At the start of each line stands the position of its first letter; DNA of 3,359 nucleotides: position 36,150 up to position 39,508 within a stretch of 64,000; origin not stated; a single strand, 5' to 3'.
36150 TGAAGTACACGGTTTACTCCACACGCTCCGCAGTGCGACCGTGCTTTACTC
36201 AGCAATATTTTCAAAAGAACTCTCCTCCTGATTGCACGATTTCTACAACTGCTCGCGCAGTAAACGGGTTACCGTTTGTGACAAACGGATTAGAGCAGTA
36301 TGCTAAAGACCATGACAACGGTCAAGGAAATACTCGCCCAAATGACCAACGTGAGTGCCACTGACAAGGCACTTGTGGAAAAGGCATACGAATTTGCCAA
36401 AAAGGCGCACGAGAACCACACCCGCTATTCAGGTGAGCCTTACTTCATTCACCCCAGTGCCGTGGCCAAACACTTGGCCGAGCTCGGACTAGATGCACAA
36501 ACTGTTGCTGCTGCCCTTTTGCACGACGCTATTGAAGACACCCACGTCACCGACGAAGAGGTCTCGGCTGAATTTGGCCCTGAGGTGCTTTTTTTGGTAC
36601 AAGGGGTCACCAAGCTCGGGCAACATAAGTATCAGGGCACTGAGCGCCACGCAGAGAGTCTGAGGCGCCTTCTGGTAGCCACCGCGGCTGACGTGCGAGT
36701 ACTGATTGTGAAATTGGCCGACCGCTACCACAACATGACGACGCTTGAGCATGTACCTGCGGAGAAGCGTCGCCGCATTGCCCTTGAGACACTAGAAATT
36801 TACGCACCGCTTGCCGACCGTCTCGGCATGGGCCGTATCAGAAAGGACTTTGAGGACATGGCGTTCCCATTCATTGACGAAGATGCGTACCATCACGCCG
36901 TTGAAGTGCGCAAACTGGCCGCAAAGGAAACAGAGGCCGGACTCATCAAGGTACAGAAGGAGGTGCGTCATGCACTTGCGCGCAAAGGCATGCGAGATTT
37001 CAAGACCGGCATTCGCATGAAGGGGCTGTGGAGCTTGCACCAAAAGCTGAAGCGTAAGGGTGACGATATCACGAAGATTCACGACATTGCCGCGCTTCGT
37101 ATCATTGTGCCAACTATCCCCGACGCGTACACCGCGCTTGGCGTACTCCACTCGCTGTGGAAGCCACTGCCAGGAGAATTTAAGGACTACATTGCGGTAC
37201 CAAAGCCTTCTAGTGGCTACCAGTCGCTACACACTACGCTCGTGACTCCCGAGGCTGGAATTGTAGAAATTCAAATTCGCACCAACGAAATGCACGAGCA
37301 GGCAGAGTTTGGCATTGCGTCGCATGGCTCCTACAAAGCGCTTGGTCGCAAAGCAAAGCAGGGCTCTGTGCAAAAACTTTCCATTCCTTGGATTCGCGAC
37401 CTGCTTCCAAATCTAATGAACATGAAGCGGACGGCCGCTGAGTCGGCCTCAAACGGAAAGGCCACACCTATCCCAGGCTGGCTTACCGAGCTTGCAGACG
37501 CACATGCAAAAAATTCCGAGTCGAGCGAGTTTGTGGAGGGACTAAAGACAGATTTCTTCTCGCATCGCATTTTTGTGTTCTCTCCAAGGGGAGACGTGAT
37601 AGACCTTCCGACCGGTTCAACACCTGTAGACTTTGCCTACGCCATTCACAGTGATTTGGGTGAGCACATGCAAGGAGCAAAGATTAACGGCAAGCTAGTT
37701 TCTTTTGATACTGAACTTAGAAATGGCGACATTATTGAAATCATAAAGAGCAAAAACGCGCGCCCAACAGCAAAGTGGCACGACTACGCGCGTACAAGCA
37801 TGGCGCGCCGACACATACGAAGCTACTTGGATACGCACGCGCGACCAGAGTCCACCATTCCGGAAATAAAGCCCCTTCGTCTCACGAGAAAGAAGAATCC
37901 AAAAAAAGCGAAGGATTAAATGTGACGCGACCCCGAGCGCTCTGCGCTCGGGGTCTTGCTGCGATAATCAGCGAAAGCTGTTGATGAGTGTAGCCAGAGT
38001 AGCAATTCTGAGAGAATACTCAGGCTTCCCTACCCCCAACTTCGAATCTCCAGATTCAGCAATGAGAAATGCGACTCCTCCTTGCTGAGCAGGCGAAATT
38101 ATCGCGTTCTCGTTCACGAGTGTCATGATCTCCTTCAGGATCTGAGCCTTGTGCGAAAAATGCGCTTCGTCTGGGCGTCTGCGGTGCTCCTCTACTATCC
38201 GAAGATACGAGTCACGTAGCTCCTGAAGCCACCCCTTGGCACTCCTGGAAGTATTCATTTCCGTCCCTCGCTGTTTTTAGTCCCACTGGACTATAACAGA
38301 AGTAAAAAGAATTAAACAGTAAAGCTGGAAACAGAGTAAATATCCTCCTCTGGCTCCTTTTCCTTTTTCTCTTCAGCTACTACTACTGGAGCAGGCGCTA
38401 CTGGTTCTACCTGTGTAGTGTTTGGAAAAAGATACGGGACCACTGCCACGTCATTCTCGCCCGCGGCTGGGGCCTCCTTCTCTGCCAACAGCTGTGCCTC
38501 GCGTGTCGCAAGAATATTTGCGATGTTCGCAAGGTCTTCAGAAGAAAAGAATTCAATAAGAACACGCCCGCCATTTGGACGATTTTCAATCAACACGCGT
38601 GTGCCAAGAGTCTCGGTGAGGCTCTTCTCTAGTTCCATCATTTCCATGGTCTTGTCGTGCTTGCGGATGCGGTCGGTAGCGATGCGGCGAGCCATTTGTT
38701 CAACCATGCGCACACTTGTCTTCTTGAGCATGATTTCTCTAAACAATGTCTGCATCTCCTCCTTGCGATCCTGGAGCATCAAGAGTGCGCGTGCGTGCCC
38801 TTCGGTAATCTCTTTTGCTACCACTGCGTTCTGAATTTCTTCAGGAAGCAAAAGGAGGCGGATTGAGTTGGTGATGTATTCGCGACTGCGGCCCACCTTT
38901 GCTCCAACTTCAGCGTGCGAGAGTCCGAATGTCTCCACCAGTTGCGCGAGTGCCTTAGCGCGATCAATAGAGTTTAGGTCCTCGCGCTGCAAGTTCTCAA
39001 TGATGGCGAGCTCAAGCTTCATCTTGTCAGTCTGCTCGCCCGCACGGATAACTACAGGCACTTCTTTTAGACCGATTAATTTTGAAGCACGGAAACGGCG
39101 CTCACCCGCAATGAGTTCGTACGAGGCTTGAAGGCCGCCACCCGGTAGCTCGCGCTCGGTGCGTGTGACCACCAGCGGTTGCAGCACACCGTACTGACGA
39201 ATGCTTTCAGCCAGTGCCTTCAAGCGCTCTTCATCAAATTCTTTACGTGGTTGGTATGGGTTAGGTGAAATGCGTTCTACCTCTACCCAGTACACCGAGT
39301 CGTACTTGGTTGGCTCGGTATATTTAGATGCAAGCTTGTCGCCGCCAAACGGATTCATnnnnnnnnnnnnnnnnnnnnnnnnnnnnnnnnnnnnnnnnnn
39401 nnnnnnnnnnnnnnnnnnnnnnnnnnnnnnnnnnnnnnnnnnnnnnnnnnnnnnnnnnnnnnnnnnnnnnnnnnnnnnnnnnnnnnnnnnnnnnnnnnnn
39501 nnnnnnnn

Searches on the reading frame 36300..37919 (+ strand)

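Call 105: search_protein_families(library=pfam, proteins=[window:36300-37919:+], max_evalue=0.00001)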
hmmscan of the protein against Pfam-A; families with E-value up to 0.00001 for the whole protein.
window:36300-37919:+ (539 aa): 4 families
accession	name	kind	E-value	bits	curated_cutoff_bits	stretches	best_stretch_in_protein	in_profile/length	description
PF13328.12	HD_4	-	2.4e-46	157.7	27.2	1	29-177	1-155/156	HD domain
PF04607.23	RelA_SpoT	-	1e-34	119.6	27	1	239-347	2-110/113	Region found in RelA / SpoT proteins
PF02824.27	TGS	-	3.2e-23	82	22.2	1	424-483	1-60/60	TGS domain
PF01966.28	HD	-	2.9e-10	40.9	22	1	48-146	1-116/116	HD domain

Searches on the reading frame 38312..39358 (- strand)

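Call 105: search_protein_families(library=pfam, proteins=[window:38312-39358:-], max_evalue=0.00001)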
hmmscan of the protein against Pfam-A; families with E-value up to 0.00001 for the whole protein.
window:38312-39358:- (348 aa): 3 families
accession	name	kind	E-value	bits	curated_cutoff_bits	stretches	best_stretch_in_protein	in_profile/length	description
PF17762.8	HTH_ParB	-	3.6e-30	104.6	22.6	1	126-226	1-100/102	ParB HTH domain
PF02195.25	ParB_N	-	7.4e-30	103.3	26.3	1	22-124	3-95/95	ParB N-terminal domain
PF23552.2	ParB_C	-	1.1e-06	28.5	23.8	1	239-281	4-47/50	ParB dimerisation domain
